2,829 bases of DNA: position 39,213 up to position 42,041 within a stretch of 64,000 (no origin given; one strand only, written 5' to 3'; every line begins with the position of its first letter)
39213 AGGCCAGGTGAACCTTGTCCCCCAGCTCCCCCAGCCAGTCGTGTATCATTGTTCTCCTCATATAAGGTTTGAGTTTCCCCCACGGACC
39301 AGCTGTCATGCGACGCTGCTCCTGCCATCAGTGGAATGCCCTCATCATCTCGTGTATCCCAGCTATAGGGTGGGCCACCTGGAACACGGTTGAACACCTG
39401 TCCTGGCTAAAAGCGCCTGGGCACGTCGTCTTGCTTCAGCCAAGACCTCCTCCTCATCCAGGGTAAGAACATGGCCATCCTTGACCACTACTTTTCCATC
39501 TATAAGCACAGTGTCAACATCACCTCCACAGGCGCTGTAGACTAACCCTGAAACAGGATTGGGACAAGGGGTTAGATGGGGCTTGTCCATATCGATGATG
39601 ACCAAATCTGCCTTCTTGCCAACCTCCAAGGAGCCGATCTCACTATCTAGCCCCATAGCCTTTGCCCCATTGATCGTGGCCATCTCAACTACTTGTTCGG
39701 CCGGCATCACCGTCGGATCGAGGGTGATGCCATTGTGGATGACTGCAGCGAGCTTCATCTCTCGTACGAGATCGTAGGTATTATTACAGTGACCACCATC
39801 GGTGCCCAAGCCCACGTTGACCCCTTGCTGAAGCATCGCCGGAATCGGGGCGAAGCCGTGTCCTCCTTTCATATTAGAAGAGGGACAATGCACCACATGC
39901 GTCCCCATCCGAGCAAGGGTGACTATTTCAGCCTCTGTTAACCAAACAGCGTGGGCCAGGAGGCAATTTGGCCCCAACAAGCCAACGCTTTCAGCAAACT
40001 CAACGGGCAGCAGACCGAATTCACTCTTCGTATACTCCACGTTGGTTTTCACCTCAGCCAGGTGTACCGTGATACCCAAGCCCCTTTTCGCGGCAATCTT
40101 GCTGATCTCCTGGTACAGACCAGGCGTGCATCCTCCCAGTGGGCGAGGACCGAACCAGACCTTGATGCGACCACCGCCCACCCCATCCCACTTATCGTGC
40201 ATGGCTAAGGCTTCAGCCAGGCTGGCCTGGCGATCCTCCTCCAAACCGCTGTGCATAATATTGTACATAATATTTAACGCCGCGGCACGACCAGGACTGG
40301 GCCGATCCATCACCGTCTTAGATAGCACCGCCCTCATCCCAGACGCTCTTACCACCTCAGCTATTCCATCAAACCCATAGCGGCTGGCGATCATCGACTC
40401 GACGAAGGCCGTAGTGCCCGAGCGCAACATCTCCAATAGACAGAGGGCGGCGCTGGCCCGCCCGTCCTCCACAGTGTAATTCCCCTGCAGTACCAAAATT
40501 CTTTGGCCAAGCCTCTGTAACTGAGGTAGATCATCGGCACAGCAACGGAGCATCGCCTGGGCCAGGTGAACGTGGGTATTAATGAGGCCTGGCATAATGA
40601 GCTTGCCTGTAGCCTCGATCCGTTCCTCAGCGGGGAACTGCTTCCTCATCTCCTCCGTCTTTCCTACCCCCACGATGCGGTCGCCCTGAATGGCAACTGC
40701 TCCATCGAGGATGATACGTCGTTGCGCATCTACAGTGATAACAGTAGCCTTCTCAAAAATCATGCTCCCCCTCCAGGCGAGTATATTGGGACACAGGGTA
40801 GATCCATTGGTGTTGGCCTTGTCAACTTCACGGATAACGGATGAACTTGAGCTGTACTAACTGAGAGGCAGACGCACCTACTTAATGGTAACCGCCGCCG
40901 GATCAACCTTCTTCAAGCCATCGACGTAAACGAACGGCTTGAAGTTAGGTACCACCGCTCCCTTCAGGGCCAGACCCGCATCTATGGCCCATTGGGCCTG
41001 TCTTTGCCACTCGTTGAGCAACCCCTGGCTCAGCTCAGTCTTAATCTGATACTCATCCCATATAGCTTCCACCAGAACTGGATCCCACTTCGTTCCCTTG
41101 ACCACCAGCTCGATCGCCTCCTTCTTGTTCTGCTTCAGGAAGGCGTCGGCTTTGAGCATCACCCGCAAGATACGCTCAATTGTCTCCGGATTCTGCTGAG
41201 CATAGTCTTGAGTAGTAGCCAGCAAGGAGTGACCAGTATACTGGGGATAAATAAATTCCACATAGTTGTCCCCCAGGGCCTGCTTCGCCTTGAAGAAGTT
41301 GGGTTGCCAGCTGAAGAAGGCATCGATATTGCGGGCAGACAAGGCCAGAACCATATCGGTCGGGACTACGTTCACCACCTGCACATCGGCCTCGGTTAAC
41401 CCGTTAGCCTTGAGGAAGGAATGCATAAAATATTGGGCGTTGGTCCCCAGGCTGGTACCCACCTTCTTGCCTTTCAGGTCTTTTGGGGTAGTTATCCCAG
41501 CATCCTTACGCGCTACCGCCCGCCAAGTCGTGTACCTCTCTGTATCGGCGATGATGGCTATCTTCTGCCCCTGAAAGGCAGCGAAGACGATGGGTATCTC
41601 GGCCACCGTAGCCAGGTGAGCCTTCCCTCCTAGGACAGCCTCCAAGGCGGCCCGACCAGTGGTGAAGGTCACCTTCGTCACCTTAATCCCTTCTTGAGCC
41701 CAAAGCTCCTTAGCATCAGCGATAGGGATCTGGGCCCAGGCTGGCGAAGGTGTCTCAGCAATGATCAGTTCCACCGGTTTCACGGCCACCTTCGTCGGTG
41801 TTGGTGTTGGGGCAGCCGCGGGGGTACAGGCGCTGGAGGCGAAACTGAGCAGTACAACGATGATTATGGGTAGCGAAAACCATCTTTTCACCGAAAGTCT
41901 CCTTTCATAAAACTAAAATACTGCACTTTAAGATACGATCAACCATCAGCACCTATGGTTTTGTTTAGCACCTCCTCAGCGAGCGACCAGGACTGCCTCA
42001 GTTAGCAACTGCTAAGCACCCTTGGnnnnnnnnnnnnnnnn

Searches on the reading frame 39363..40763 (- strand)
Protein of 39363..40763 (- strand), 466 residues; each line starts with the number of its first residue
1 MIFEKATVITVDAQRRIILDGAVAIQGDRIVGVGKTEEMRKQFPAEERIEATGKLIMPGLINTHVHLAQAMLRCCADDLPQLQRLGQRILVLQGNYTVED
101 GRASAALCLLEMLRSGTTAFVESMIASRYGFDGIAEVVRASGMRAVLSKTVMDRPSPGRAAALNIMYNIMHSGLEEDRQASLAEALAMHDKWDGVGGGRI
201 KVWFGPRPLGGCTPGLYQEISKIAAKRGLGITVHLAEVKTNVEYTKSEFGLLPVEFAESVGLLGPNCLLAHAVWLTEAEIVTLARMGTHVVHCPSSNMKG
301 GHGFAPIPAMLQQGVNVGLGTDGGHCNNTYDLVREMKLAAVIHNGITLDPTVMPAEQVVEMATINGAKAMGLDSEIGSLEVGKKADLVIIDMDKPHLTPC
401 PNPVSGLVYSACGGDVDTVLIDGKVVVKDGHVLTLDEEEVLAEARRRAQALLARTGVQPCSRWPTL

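Call 3: search_protein_families(library=pfam, proteins=[window:39363-40763:-], max_evalue=0.01)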
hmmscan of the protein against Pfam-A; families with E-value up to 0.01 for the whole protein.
window:39363-40763:- (466 aa): 3 families
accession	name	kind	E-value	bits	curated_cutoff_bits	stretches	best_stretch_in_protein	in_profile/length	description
PF01979.26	Amidohydro_1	-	1.7e-75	254.9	25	1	56-426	2-345/345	Amidohydrolase family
PF07969.17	Amidohydro_3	-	7.4e-22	78.9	29.7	1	207-427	254-472/472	Amidohydrolase family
PF22039.1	HUTI_composite_bact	-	1.7e-09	37.5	25.5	1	21-45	1-25/26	Imidazolonepropionase-like composite domain, bacteria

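Call 4: search_protein_families(library=ncbifam, proteins=[window:39363-40763:-], max_evalue=0.01)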
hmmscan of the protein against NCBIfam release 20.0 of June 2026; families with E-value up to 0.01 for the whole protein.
window:39363-40763:- (466 aa): 80 families (the best 25 are shown)
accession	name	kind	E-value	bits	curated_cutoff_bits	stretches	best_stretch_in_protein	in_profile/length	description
NF005557.0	PRK07228.1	equivalog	1.9e-124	415.8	522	1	2-457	4-443/445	5'-deoxyadenosine deaminase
NF004701.0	PRK06038.1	equivalog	6.5e-112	374.4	609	1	2-455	7-430/432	N-ethylammeline chlorohydrolase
NF006549.0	PRK09045.1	equivalog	4.5e-100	335.4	540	1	5-449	14-437/444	TRZ/ATZ family hydrolase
NF006252.0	PRK08393.1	equivalog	3.4e-99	332.8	617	1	18-448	18-420/424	N-ethylammeline chlorohydrolase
NF012037.0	PRK15493.1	equivalog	9.3e-81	271.8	779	1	4-450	6-432/435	bifunctional S-methyl-5'-thioadenosine deaminase/S-adenosylhomocysteine deaminase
NF006055.0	PRK08203.1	equivalog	1.3e-79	267.9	532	1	2-454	8-453/455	8-oxoguanine deaminase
NF004995.0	PRK06380.1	subfamily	7e-75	252.6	567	2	212-441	183-413/418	metal-dependent hydrolase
NF005211.0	PRK06687.1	equivalog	8.8e-67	225.7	703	1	2-436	3-418/419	TRZ/ATZ family protein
NF005540.0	PRK07203.1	equivalog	2.3e-66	224.3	444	1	1-454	2-441/444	putative aminohydrolase SsnA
TIGR03314.1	Se_ssnA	subfamily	7.8e-66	222.7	455.5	1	2-453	2-439/441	putative selenium metabolism protein SsnA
NF006056.0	PRK08204.1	subfamily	4.7e-64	216.8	391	1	2-456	6-445/449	hypothetical protein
NF009059.0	PRK12393.1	equivalog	2.3e-60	204.6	543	1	22-454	30-458/460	amidohydrolase family protein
NF004801.0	PRK06151.1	subfamily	3.3e-55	187.8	416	1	11-453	15-464/491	chlorohydrolase family protein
NF006679.0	PRK09228.1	subfamily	2.5e-50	171.5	351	1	11-394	22-389/433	guanine deaminase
TIGR02967.1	guan_deamin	equivalog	5e-50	170.6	375.4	1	17-395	3-365/401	guanine deaminase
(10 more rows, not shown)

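Call 39: search_solved_structures(query=window:39363-40763:-, max_evalue=1e-20)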
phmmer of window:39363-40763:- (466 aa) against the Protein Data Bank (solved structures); distinct sequences matched with E-value up to 1e-20: 21.
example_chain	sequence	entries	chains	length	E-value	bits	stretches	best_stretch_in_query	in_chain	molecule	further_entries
4v1x_A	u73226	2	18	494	1.2e-67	231.5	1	4-464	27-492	ATRAZINE CHLOROHYDROLASE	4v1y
4f0r_A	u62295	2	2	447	4.2e-61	210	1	6-456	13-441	5-methylthioadenosine/S-adenosylhomocysteine deaminase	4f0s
4dyk_A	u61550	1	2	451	6.8e-59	202.7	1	8-449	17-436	AMIDOHYDROLASE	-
4gbd_A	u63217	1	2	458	8e-59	202.5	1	8-448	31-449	Putative uncharacterized protein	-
7ww2_A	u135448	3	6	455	1.9e-58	201.2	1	3-452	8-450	8-oxoguanine deaminase | Hydroxydechloroatrazine ethylaminohydrolase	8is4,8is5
4dzh_A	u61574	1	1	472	4e-55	190.3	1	2-447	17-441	AMIDOHYDROLASE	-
3lnp_A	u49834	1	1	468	1.7e-54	188.2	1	17-451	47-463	Amidohydrolase family Protein OLEI01672_1_465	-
3hpa_A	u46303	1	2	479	1.5e-52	181.9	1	7-452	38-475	AMIDOHYDROLASE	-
1p1m_A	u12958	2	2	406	7e-49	169.7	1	48-447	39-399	Hypothetical protein TM0936 | Uncharacterized protein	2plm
1j6p_A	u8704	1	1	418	8e-49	169.5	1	48-447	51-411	METAL-DEPENDENT HYDROLASE OF CYTOSINEDEMANIASE/CHLOROHYDROLASE FAMILY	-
5hme_A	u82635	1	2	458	2.6e-31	111.8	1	7-443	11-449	Triazine hydrolase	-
4l9x_A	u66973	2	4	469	2.6e-31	111.8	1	7-443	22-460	Triazine hydrolase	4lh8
3ls9_A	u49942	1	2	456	3e-31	111.6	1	7-443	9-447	Triazine hydrolase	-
5hmf_A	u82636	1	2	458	5.1e-31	110.8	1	7-443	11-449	Triazine hydrolase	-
5hmd_A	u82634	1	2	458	5.2e-31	110.8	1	7-443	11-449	Triazine hydrolase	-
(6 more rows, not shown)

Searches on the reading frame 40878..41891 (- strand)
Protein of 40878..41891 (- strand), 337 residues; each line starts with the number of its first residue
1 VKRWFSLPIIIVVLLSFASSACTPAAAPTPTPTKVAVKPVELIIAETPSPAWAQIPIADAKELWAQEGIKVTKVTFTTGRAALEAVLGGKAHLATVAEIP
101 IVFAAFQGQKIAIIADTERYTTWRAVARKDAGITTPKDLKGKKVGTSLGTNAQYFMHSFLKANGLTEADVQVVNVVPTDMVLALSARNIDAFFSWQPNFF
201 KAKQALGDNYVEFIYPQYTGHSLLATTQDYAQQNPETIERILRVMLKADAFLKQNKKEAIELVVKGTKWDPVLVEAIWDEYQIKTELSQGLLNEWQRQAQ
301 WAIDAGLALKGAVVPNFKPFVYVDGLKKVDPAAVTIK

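Call 3: search_protein_families(library=pfam, proteins=[window:40878-41891:-], max_evalue=0.01)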
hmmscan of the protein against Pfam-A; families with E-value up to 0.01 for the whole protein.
window:40878-41891:- (337 aa): 5 families
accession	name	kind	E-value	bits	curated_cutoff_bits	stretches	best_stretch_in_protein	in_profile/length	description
PF09084.16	NMT1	-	1.1e-27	97.7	20.5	1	53-259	5-216/216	NMT1/THI5 like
PF13379.11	NMT1_2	-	1.3e-14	55.1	24.7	1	52-262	18-246/252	NMT1-like family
PF12974.12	Phosphonate-bd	-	1.6e-07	31.4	27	1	66-196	26-164/242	ABC transporter, phosphonate, periplasmic substrate-binding protein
PF04069.17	OpuAC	-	4.8e-06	26.8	21.2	1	61-244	21-225/257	Substrate binding domain of ABC-type glycine betaine transport system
PF16868.10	NMT1_3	-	0.00047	20.3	27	1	112-193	83-165/289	NMT1-like family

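Call 4: search_protein_families(library=ncbifam, proteins=[window:40878-41891:-], max_evalue=0.01)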
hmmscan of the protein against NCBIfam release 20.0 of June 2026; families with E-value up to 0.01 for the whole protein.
window:40878-41891:- (337 aa): 11 families
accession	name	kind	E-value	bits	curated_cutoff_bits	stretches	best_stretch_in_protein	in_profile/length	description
TIGR01728.1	SsuA_fam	subfamily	1e-38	133.2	163.5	1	44-306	3-272/290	aliphatic sulfonate ABC transporter substrate-binding protein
NF008588.0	PRK11553.1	subfamily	1.5e-18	66.8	299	1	70-273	57-261/319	aliphatic sulfonate ABC transporter substrate-binding protein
TIGR01729.1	taurine_ABC_bnd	equivalog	4.2e-16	59.2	304.25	1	55-252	14-213/300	taurine ABC transporter substrate-binding protein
NF008553.0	PRK11480.1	equivalog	3.4e-11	42.9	490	1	38-250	21-233/320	taurine ABC transporter substrate-binding protein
TIGR02122.1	TRAP_TAXI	subfamily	6.9e-11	41.6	84.35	1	124-194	124-196/320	TAXI family TRAP transporter solute-binding subunit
TIGR03427.1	ABC_peri_uca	equivalog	6e-08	32.2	333.9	1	135-209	100-174/328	putative urea ABC transporter substrate-binding protein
TIGR01098.1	3A0109s03R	subfamily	5.9e-06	25.9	112.05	1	22-146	19-145/253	phosphate/phosphite/phosphonate ABC transporter substrate-binding protein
TIGR01096.1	3A0103s03R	subfamily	3.2e-05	23.5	256.35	1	121-220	110-206/250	lysine/arginine/ornithine ABC transporter substrate-binding protein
NF040735.1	SBP_SaoX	equivalog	0.00011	21.4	300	1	56-259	19-225/330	ABC transporter substrate-binding subunit SaoX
NF008426.0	PRK11260.1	equivalog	0.00028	20.2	312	1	129-179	137-182/266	cystine ABC transporter substrate-binding protein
NF006362.0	PRK08581.1-4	equivalog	0.0028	16.7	620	1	214-281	287-350/541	amidase domain-containing protein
